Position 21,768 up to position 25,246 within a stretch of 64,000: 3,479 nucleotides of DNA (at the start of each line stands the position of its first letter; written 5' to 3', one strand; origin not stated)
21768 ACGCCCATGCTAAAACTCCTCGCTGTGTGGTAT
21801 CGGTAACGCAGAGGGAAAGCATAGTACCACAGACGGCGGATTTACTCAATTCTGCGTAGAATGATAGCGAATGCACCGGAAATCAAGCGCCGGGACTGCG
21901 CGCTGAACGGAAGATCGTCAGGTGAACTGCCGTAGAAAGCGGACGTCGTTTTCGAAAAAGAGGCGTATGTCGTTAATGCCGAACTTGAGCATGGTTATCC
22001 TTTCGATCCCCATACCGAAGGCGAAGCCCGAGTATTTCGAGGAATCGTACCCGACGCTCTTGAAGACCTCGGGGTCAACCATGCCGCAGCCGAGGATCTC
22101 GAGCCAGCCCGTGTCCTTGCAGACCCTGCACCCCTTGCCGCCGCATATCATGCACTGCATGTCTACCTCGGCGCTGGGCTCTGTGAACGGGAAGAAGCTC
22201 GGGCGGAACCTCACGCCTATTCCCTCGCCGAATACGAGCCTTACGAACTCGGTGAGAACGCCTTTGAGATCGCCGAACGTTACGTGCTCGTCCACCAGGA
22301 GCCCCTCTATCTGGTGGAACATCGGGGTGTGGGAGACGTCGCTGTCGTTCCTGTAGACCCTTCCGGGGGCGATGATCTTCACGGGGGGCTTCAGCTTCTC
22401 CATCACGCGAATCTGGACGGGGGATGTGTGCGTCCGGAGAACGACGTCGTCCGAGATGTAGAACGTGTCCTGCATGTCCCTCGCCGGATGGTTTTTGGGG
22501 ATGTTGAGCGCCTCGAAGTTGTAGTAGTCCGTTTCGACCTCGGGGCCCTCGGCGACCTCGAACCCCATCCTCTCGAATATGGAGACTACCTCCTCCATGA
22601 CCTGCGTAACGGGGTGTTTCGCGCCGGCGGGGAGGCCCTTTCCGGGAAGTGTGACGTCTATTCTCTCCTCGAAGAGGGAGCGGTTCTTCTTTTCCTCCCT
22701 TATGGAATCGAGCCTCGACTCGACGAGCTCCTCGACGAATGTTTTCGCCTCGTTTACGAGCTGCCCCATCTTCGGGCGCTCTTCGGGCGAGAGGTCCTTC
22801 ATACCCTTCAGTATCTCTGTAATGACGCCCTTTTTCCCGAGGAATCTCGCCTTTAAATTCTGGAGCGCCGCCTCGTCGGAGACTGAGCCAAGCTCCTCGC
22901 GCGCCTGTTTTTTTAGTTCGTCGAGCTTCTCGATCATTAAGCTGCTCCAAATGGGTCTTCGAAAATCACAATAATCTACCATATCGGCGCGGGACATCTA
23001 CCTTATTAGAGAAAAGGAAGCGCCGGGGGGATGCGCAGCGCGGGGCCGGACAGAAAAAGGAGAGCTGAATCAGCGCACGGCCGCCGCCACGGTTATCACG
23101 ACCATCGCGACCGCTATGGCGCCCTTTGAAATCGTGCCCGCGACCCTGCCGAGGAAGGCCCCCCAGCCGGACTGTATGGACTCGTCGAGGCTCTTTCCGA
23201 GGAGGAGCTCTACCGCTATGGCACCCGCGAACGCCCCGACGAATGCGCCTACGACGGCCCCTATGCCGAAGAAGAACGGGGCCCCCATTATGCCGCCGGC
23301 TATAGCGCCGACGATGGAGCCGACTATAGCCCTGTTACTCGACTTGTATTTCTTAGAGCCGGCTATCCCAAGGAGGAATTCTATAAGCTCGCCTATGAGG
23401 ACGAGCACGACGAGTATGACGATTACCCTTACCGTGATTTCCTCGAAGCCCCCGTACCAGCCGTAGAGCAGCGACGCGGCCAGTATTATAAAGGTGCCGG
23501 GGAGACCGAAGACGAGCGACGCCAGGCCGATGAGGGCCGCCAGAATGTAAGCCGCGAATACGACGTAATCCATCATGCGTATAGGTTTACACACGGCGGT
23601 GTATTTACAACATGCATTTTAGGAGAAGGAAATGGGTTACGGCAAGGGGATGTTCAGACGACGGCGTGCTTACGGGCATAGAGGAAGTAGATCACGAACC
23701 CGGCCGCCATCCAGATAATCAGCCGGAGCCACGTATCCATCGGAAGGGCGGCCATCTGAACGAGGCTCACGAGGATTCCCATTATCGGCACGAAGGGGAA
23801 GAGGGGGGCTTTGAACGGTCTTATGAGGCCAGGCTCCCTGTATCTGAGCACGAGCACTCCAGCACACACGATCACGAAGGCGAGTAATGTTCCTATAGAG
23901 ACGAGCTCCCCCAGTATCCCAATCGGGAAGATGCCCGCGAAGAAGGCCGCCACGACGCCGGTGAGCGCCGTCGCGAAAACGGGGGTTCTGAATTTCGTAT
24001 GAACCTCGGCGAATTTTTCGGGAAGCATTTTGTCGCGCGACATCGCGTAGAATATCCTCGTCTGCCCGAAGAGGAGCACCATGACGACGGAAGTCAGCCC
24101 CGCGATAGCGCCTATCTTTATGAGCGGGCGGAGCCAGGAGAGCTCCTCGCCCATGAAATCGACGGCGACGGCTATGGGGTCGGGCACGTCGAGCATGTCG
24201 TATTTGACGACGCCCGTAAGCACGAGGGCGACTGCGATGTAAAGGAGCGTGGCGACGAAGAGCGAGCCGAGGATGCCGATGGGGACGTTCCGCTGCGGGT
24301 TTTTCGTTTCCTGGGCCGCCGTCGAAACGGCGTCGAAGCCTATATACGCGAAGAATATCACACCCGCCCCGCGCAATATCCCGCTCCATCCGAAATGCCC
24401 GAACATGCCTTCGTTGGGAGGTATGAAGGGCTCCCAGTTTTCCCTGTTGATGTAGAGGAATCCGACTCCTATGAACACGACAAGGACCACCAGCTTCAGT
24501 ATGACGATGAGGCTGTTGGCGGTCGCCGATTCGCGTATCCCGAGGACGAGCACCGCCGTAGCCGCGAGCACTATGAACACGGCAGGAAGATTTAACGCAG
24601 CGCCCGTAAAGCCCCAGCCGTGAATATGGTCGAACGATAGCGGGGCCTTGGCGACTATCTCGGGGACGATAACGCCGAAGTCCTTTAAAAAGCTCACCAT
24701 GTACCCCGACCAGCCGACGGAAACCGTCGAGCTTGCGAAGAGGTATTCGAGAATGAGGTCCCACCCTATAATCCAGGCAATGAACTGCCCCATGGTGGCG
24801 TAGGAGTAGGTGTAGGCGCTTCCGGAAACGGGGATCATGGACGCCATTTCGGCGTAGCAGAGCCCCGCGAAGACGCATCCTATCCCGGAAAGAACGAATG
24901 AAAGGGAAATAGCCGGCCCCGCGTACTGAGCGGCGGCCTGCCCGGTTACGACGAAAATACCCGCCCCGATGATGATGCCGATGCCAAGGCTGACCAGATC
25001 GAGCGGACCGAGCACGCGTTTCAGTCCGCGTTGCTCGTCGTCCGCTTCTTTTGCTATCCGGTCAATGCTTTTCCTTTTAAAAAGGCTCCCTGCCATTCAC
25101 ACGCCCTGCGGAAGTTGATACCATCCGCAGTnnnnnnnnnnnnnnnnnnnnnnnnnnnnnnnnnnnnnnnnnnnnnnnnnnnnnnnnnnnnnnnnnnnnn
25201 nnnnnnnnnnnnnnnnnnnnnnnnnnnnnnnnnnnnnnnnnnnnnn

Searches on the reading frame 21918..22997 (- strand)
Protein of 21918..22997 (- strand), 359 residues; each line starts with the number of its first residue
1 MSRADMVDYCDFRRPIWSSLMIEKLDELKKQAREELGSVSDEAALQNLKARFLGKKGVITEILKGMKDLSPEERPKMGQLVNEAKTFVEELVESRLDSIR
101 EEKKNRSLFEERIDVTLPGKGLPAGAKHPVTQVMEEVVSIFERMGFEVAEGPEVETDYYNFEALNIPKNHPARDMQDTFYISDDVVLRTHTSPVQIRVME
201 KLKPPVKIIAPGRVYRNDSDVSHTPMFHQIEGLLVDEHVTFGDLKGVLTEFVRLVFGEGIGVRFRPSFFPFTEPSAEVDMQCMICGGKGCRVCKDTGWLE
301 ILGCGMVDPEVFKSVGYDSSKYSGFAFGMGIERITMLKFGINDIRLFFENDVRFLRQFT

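Call 53: search_protein_families(library=pfam, proteins=[window:21918-22997:-], max_evalue=0.00001)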
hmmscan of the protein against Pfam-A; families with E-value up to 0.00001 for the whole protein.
window:21918-22997:- (359 aa): 2 families
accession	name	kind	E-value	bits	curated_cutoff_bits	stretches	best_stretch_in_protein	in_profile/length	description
PF01409.25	tRNA-synt_2d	-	5.8e-107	357.2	19.8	1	113-358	2-246/246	tRNA synthetases class II core domain (F)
PF02912.23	Phe_tRNA-synt_N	-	3.4e-23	81.8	22.3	1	41-108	2-69/69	Aminoacyl tRNA synthetase class II, N-terminal domain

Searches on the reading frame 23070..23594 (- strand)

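Call 53: search_protein_families(library=pfam, proteins=[window:23070-23594:-], max_evalue=0.00001)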
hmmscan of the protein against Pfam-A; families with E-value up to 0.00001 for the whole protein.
window:23070-23594:- (174 aa): 1 family
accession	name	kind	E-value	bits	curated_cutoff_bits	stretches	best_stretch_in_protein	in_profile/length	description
PF04306.18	DUF456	-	1.1e-29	103.9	29.4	1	27-171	1-138/139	Protein of unknown function (DUF456)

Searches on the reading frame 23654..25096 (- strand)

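Call 53: search_protein_families(library=pfam, proteins=[window:23654-25096:-], max_evalue=0.00001)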
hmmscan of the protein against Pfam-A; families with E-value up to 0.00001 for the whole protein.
window:23654-25096:- (480 aa): 3 families
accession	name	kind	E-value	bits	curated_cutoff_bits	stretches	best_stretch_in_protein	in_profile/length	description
PF13520.12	AA_permease_2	-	1.3e-56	192.8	27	1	29-453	1-406/427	Amino acid permease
PF00324.27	AA_permease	-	3.9e-40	138.4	24.6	1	34-444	2-413/470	Amino acid permease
PF13906.12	AA_permease_C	-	1.1e-15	57.8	27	1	428-477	1-50/51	C-terminus of AA_permease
